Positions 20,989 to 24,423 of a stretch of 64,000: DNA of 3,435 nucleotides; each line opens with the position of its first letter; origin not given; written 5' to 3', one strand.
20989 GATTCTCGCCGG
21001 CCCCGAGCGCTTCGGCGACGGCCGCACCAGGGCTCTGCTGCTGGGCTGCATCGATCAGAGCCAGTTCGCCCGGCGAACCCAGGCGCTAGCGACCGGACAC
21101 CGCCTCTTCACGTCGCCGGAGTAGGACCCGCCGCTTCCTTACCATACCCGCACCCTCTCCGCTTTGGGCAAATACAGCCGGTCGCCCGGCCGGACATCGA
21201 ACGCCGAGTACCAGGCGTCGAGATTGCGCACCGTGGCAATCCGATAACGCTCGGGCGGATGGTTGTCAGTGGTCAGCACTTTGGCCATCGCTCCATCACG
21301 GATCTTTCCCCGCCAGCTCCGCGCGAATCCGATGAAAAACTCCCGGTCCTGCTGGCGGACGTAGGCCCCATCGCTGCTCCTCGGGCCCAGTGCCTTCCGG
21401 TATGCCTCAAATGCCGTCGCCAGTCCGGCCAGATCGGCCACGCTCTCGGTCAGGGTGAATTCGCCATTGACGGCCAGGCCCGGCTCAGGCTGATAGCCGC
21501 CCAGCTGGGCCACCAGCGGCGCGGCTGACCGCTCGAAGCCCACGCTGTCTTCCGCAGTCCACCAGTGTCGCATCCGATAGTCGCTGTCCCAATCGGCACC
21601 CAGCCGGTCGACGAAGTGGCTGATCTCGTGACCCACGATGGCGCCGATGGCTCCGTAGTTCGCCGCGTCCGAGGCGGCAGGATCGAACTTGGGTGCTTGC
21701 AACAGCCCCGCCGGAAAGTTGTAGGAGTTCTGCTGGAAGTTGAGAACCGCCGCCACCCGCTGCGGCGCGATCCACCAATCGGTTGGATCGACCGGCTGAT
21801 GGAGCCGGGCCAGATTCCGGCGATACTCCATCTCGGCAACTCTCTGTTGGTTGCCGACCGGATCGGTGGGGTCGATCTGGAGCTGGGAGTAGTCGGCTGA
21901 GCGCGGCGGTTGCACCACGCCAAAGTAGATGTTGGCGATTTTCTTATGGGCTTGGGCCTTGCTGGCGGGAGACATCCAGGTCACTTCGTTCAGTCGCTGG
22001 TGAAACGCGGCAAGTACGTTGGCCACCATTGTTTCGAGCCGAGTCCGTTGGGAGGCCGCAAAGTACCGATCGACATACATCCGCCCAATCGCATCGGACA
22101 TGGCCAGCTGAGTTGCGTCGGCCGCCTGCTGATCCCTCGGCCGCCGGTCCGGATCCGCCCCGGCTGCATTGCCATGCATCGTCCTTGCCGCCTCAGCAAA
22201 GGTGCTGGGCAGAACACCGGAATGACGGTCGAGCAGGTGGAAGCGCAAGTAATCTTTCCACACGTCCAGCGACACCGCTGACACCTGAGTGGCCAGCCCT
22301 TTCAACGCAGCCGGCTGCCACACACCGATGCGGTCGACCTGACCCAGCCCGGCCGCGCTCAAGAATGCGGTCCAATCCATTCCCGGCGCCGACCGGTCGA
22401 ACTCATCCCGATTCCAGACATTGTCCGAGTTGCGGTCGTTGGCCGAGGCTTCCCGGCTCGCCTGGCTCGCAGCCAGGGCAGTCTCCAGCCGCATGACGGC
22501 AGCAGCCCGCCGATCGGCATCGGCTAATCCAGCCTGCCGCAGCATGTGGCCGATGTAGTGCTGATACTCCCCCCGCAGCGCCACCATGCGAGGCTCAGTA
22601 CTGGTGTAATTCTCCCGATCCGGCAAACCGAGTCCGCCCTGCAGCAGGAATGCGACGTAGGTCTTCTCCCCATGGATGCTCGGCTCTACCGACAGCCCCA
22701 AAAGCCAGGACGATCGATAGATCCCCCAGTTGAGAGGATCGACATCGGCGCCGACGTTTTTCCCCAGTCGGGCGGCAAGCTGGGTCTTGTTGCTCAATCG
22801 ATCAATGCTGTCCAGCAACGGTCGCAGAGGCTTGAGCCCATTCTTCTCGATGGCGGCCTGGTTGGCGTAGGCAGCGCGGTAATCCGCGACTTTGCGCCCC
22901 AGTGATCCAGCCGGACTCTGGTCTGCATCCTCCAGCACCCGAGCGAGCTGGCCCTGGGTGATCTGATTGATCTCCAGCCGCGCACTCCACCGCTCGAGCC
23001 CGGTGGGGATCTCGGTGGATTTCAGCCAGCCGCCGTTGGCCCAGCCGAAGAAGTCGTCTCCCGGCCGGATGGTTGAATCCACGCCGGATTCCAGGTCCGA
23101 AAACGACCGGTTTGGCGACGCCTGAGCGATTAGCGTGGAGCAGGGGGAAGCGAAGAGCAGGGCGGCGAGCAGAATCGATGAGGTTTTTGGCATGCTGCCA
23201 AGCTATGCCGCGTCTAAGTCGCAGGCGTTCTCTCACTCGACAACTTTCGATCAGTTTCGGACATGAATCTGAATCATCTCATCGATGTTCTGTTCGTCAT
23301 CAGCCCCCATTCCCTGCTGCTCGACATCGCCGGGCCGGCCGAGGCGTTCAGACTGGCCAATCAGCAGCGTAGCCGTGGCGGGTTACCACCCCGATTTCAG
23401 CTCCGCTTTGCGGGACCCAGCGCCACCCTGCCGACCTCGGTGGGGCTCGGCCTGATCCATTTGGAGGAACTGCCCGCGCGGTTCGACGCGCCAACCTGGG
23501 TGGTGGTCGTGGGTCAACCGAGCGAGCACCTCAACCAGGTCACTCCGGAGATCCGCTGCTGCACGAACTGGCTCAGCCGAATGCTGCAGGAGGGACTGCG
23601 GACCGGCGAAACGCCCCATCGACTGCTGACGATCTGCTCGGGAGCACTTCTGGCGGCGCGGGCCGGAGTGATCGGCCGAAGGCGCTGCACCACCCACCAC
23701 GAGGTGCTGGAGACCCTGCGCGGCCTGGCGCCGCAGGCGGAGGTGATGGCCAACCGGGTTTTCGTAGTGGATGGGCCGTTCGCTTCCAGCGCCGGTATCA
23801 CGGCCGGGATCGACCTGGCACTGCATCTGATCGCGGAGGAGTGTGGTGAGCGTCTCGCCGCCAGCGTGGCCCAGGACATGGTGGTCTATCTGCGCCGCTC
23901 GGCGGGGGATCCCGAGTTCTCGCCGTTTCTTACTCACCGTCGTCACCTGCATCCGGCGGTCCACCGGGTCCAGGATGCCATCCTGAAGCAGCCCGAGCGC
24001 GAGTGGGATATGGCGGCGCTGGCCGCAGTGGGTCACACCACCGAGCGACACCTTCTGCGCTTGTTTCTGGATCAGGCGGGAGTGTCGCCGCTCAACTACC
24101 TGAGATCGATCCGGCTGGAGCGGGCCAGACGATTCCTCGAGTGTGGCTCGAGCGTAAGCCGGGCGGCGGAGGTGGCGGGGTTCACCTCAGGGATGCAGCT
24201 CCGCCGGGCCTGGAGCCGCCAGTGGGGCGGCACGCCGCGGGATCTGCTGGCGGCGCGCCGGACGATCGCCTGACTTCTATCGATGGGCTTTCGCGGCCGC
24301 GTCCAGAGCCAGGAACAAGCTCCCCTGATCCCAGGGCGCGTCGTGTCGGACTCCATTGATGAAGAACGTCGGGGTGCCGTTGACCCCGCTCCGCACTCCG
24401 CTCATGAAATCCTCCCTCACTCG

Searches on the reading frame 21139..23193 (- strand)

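Call 63: search_protein_families(library=pfam, proteins=[window:21139-23193:-], max_evalue=0.00001)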
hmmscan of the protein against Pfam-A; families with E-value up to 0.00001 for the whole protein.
window:21139-23193:- (684 aa): 2 families
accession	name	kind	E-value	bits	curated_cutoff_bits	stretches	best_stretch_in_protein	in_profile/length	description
PF05649.18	Peptidase_M13_N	-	3.8e-83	280.5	32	1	44-423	1-375/381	Peptidase family M13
PF01431.27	Peptidase_M13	-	3.7e-45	154.5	24.5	1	485-681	5-205/205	Peptidase family M13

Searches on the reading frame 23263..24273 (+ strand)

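Call 63: search_protein_families(library=pfam, proteins=[window:23263-24273:+], max_evalue=0.00001)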
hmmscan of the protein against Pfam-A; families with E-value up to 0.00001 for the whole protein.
window:23263-24273:+ (336 aa): 2 families
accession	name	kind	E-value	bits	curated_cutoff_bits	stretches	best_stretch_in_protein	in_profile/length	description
PF12833.13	HTH_18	-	3.7e-14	53.2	33.6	1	253-329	1-78/80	Helix-turn-helix domain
PF01965.30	DJ-1_PfpI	-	2.6e-07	31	26.6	1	120-191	96-164/165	DJ-1/PfpI family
